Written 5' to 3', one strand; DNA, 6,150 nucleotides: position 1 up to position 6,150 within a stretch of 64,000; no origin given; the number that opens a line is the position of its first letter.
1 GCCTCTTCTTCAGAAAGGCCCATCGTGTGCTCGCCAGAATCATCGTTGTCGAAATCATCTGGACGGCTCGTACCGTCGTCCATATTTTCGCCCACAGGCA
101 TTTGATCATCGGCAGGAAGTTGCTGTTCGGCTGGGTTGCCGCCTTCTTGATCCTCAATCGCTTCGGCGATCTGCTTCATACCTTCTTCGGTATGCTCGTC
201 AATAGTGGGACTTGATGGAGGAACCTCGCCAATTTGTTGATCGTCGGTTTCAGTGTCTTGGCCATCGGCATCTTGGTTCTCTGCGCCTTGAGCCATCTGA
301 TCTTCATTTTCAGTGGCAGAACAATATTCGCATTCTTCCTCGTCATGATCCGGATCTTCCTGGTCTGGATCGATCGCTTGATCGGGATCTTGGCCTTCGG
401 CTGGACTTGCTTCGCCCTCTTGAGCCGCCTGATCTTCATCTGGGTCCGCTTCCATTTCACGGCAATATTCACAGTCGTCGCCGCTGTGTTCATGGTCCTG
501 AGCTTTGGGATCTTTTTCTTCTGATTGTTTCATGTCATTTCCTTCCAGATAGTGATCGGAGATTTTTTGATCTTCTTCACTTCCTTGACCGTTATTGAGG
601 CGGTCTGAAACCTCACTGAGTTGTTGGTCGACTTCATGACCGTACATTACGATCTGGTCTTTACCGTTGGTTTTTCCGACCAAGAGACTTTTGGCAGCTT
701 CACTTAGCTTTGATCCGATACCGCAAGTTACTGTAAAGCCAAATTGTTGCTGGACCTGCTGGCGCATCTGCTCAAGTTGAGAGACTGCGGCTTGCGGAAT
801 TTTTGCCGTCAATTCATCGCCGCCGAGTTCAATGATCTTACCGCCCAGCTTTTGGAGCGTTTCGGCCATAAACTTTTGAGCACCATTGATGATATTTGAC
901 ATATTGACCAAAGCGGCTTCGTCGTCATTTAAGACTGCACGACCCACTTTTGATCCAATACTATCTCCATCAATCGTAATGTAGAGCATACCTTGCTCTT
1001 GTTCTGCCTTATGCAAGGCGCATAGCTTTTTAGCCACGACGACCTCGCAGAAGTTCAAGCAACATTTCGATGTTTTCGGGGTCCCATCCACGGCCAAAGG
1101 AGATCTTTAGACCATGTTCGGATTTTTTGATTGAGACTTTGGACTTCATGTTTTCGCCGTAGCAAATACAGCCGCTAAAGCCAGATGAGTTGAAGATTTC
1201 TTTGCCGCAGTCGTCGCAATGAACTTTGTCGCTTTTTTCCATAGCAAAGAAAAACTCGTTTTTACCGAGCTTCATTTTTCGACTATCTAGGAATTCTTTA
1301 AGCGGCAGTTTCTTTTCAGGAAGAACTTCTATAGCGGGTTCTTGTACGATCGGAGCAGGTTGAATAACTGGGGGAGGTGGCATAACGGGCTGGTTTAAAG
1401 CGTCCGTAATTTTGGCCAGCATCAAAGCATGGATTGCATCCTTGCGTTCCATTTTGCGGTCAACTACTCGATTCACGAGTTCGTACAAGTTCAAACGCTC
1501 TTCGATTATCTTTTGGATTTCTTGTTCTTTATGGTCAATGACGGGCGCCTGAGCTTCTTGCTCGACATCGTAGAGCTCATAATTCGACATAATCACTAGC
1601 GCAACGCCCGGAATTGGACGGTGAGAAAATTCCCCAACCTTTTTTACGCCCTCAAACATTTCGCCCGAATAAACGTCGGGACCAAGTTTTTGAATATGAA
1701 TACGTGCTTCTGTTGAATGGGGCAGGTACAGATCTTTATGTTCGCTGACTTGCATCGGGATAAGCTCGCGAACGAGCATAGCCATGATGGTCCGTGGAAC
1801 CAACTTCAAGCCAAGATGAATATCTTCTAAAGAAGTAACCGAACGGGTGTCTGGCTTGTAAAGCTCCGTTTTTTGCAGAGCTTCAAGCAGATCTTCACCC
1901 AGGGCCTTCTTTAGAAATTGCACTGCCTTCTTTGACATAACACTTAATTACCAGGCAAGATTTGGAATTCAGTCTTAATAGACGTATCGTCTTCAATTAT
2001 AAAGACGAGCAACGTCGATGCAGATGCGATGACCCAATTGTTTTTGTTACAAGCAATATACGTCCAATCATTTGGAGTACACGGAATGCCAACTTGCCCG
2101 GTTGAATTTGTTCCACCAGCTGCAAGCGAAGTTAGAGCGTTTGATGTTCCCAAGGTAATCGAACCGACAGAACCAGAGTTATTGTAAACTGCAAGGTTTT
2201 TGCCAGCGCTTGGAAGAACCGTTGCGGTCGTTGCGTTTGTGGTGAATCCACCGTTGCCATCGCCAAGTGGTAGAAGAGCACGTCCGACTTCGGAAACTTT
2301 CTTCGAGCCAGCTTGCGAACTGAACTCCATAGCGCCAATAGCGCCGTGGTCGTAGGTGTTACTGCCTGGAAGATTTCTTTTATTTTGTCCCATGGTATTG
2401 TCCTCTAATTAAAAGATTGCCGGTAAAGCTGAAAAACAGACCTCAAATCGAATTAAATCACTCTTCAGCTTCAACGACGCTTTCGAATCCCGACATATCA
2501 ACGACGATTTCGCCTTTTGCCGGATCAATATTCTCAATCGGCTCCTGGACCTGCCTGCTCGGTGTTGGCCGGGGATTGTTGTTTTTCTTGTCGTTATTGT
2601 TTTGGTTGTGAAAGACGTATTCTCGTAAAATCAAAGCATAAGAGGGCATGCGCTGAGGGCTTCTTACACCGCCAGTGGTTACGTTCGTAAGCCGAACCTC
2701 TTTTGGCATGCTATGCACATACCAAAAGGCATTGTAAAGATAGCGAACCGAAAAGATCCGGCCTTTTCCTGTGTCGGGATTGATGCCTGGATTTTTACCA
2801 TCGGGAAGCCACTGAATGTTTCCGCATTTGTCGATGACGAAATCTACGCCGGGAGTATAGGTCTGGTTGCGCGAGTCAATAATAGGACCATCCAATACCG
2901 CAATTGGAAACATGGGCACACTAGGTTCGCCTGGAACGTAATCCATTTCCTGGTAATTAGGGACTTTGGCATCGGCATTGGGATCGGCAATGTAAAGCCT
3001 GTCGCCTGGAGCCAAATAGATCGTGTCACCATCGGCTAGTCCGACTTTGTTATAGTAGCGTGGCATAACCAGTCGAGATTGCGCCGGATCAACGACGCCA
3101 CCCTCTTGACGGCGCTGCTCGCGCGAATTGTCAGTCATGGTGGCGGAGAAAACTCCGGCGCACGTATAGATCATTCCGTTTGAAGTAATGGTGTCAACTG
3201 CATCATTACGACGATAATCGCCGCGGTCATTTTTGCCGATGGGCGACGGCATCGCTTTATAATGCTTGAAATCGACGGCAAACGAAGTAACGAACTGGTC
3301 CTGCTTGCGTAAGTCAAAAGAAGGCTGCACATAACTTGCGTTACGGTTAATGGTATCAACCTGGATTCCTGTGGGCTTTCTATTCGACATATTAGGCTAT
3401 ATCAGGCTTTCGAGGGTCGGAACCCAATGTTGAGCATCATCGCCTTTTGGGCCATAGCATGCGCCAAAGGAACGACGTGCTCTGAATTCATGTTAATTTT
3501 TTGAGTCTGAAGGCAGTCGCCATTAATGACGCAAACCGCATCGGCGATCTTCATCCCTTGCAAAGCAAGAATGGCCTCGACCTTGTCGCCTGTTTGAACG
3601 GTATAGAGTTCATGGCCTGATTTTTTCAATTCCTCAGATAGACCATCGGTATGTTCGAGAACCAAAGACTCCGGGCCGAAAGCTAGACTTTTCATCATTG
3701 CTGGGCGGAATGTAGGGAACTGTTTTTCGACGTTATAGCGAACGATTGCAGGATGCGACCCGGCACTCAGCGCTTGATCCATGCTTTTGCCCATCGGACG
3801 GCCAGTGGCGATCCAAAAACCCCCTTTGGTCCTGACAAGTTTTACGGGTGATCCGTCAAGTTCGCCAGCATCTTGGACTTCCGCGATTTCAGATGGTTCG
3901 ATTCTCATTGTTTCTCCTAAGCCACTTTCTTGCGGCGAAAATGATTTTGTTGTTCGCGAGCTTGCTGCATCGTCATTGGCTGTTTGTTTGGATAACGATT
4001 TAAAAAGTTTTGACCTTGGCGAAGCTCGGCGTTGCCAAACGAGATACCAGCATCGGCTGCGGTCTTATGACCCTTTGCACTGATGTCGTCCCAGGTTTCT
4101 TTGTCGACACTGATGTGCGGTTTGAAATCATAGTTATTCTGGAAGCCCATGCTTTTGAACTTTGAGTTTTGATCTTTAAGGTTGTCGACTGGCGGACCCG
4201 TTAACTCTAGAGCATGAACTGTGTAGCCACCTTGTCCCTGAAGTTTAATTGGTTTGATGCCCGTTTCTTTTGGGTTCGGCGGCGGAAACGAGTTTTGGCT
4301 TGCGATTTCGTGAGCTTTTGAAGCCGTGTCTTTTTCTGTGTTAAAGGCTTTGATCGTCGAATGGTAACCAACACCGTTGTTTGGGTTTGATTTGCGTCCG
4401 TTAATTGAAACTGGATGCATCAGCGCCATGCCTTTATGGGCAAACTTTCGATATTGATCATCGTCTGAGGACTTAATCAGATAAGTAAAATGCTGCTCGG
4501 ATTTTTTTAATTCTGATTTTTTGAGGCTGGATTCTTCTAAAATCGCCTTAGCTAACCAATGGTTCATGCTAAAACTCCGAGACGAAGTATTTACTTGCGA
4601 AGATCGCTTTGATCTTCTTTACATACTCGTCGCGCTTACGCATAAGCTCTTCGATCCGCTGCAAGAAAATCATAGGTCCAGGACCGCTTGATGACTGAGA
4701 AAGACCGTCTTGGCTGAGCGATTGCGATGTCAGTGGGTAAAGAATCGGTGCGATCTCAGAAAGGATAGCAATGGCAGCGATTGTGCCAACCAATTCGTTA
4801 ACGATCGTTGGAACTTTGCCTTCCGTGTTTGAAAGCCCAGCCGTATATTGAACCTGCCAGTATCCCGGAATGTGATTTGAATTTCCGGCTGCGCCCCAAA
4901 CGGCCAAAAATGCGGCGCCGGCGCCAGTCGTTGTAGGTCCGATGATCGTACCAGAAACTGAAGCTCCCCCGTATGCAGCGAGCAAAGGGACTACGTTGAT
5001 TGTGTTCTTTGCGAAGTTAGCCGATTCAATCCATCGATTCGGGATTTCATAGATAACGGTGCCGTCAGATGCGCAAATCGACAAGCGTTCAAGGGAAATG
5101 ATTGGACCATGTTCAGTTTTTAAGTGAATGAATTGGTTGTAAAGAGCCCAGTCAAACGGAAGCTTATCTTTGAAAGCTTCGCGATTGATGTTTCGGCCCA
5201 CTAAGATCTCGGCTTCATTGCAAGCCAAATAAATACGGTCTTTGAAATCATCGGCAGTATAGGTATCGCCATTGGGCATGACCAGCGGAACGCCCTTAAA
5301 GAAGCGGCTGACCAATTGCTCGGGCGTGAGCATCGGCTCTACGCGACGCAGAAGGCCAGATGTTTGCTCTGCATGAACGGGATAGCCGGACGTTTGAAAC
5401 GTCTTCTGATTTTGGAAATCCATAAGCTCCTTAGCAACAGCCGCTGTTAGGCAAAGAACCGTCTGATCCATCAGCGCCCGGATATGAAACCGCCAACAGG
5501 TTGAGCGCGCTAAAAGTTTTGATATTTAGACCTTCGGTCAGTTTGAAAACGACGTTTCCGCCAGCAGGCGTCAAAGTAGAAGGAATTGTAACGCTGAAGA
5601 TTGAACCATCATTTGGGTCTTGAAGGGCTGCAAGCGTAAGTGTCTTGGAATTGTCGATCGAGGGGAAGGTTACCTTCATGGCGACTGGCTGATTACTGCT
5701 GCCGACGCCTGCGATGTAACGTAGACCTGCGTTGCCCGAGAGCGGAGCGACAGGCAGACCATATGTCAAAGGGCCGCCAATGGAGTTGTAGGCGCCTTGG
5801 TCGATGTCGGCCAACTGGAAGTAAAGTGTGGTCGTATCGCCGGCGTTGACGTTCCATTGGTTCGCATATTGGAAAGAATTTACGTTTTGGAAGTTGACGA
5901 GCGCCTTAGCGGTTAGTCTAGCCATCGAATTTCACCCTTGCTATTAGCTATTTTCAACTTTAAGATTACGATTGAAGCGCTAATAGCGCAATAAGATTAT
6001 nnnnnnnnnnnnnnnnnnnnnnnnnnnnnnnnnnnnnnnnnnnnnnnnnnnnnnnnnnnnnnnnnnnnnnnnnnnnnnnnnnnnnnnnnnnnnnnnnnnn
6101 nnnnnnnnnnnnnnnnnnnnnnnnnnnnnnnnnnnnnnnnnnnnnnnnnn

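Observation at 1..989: Unterminated minus-strand gene encoding a minimal GGDEF-like palm domain fused to a >200-aa polyacidic tail with two CEYC motifs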

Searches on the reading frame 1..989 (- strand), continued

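Call 66: find_related_loci(query=A1, collection=viral_contigs, flank=10000)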
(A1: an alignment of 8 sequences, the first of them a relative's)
Query A1 (470 aa) in viral_contigs; peptide patterns used: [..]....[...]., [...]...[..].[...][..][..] (x = any residue, [..] = any of these).
177 stretches matched a pattern; 52 encode a relative of the query (tblastn E <= 1e-3); 51 distinct loci.
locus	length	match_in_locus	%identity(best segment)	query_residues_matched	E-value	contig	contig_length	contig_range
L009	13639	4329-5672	37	5-447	4e-77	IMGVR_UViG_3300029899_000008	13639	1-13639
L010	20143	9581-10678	38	17-421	3e-68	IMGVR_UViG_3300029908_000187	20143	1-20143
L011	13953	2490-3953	35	17-469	1e-65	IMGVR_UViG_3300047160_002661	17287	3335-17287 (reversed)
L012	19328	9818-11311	33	11-446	3e-65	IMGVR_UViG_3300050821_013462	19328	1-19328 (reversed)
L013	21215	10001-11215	35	17-443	2e-59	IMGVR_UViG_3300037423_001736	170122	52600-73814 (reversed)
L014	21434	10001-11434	32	15-421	2e-58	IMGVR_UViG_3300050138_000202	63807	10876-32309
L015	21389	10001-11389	34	18-435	4e-56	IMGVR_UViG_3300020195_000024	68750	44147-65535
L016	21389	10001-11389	34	18-435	4e-56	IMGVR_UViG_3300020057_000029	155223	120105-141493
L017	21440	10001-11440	31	17-421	2e-55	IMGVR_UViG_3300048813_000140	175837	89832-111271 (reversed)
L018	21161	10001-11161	29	18-422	1e-43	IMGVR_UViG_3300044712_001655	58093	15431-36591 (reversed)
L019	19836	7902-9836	41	16-421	1e-34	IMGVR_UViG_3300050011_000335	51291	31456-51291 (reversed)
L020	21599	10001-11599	34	18-421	2e-32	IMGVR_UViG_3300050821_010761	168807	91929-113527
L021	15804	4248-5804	32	15-431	2e-31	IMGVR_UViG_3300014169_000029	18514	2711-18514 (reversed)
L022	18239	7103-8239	29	19-421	3e-31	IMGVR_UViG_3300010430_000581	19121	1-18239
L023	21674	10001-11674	39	18-433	9e-31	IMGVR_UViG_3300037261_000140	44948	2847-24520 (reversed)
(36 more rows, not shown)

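Call 78: fold_search(model_id=the predicted structure, library=viral)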
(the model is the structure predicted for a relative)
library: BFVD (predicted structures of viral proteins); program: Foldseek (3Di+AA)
matches with E <= 10: 92; with E <= 0.001: 3
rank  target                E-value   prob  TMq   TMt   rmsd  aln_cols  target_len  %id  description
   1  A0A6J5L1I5            1.8e-10  1.00  0.26  0.33  21.8       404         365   12  Uncharacterized protein [uncultured Caudovirales phage]
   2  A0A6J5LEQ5            2.5e-05  1.00  0.23  0.30   3.7       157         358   16  Diguanylate cyclase AdrA [uncultured Caudovirales phage]
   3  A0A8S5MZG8            7.2e-04  1.00  0.14  0.17   8.3       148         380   15  DNA polymerase (Fragment) [Siphoviridae sp. ctKXi8]
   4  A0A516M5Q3            1.1e-03  1.00  0.14  0.10   7.6       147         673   14  (no name in the UniProt tables at hand)
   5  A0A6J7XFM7            2.5e-03  1.00  0.13  0.10   7.8       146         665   11  Uncharacterized protein [uncultured Caudovirales phage]
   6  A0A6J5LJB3            6.4e-03  1.00  0.15  0.27   6.0        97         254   18  DNA-directed DNA polymerase, family A, palm domain containing protein [uncultured Caudovirales phage]
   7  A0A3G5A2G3            1.3e-02  1.00  0.18  0.20   2.2       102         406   11  Response regulator [Harvfovirus sp.]
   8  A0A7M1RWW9            1.8e-02  0.99  0.13  0.10   9.0       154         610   12  DNA polymerase [uncultured phage cr3_1]
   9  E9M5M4                2.2e-02  0.99  0.16  0.12   5.2       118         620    9  Helicase-primase [Cricetid gammaherpesvirus 2]
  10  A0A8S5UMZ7            3.4e-02  0.98  0.13  0.09   3.2        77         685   17  DNA polymerase [Siphoviridae sp. ctKGQ3]
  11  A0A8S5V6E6            3.7e-02  0.99  0.14  0.06   7.4       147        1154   10  DNA polymerase [Siphoviridae sp. ctmqu18]
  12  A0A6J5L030            5.3e-02  0.97  0.14  0.11   7.0       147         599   10  Uncharacterized protein [uncultured Caudovirales phage]
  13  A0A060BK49            6.0e-02  0.97  0.13  0.19   3.2        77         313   12  DNA-directed DNA polymerase [Podophage Lau218]
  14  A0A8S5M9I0            8.2e-02  0.95  0.15  0.11   5.4       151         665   10  DNA polymerase [Siphoviridae sp. ctv4j104]
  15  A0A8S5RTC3            8.8e-02  0.95  0.12  0.17   7.4       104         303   13  DNA polymerase [Siphoviridae sp. gcode 4]
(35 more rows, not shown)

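Call 81: find_related_loci(query=A1, collection=genome_contigs, flank=10000)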
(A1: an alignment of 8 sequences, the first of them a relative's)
Query A1 (470 aa) in genome_contigs; peptide patterns used: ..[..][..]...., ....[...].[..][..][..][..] (x = any residue, [..] = any of these).
134 stretches matched a pattern; 4 encode a relative of the query (tblastn E <= 1e-3); 4 distinct loci.
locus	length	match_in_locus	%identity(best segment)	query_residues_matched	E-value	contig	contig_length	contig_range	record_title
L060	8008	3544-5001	28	15-421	1e-38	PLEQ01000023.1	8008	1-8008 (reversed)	MAG: Deltaproteobacteria bacterium isolate bog_1112 73.20110800_S3S.83_contig_74463, whole genome shotgun sequence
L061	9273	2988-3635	37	246-461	2e-31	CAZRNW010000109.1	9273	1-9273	MAG TPA_asm: uncultured Flavobacteriaceae bacterium isolate SRP237561_co1_235 genome assembly, contig: NODE_14644_length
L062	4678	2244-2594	49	313-443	1e-29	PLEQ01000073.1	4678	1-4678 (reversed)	MAG: Deltaproteobacteria bacterium isolate bog_1112 73.20110800_S3S.83_contig_34498, whole genome shotgun sequence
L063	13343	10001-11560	36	18-448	1e-29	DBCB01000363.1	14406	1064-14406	MAG TPA_asm: Planctomycetaceae bacterium UBA969 UBA969_contig_83384, whole genome shotgun sequence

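Call 96: search_protein_families(library=padloc, proteins=[P0001], max_evalue=0.01)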
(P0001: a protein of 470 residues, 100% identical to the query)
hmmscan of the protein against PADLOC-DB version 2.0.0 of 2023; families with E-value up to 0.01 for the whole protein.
P0001 (470 aa): 1 family
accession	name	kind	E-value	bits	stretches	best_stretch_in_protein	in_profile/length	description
PDLC01967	CARF_HEPN_mCpol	-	5.9e-05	20.5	1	10-130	344-466/471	-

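Call 97: search_protein_families(library=ncbifam, proteins=[P0001], max_evalue=0.01)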
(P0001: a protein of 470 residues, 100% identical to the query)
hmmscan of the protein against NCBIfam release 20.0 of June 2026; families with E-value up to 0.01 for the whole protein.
P0001 (470 aa): 1 family
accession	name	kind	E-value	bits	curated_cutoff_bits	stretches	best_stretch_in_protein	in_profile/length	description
NF033576.1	mCpol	domain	1.2e-16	61.4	40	1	18-132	1-115/118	mCpol domain-containing protein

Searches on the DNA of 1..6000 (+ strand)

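Call 7: search_dna_similar(query=window:1-6000:+, collection=phages, mode=near)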
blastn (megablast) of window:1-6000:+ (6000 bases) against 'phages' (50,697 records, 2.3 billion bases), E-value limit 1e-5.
No match.
